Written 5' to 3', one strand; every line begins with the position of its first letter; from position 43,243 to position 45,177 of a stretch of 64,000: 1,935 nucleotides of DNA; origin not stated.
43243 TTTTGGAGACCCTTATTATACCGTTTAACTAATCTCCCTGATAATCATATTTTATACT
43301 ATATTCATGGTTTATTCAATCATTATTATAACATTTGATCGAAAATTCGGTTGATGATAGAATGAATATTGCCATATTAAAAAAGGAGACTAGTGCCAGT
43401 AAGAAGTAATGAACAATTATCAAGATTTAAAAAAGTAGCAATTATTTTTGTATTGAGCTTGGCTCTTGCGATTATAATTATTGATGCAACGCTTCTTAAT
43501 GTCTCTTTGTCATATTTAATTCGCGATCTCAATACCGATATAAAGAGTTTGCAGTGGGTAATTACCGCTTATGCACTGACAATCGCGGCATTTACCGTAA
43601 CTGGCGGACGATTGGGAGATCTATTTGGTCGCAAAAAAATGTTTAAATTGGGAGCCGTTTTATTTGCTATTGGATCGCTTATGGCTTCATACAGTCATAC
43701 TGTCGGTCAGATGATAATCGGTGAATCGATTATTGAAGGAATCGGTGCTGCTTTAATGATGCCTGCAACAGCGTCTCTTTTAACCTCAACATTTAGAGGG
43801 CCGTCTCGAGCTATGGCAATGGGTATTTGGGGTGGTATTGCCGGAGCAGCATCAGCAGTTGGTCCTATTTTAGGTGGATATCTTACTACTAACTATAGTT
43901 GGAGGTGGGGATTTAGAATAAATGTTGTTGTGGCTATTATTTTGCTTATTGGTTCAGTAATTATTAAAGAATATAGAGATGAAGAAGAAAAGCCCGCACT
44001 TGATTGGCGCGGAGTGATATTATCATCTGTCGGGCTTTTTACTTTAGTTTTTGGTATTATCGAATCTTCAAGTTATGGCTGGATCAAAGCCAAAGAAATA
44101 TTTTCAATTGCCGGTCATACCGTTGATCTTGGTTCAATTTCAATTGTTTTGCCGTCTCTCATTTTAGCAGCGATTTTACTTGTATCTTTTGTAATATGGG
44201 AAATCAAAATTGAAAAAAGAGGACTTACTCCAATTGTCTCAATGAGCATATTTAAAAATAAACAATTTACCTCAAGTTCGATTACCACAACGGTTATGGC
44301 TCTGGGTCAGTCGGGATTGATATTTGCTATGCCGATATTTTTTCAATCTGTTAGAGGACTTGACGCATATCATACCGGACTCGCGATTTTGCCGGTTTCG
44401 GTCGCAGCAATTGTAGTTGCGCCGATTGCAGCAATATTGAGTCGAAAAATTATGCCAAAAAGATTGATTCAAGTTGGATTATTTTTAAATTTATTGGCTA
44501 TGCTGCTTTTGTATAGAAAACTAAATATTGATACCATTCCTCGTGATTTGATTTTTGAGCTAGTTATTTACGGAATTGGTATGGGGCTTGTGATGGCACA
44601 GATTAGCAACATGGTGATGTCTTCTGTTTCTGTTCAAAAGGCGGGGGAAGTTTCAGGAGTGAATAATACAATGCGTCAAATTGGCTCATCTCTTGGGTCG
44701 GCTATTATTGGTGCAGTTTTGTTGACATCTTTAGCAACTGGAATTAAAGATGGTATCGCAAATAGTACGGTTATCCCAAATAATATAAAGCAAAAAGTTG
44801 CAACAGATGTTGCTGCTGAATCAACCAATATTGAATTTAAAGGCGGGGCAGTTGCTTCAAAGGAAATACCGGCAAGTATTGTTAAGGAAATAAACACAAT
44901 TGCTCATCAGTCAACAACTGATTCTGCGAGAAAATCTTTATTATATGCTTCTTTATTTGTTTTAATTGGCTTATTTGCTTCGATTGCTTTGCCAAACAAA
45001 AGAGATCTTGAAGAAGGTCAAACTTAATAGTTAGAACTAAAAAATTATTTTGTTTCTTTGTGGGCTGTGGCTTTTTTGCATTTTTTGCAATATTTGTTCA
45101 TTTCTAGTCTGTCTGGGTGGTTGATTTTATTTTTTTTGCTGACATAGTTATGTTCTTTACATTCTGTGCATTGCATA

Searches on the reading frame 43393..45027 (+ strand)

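Call 73: search_protein_families(library=pfam, proteins=[window:43393-45027:+], max_evalue=0.001)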
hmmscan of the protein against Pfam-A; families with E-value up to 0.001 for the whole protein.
window:43393-45027:+ (544 aa): 2 families
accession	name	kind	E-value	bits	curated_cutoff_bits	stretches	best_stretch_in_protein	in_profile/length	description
PF07690.21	MFS_1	-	5e-55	187.2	33.4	1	21-435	1-346/347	Major Facilitator Superfamily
PF05977.19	MFS_3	-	8.8e-06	24.9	27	1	34-189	28-187/524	Transmembrane secretion effector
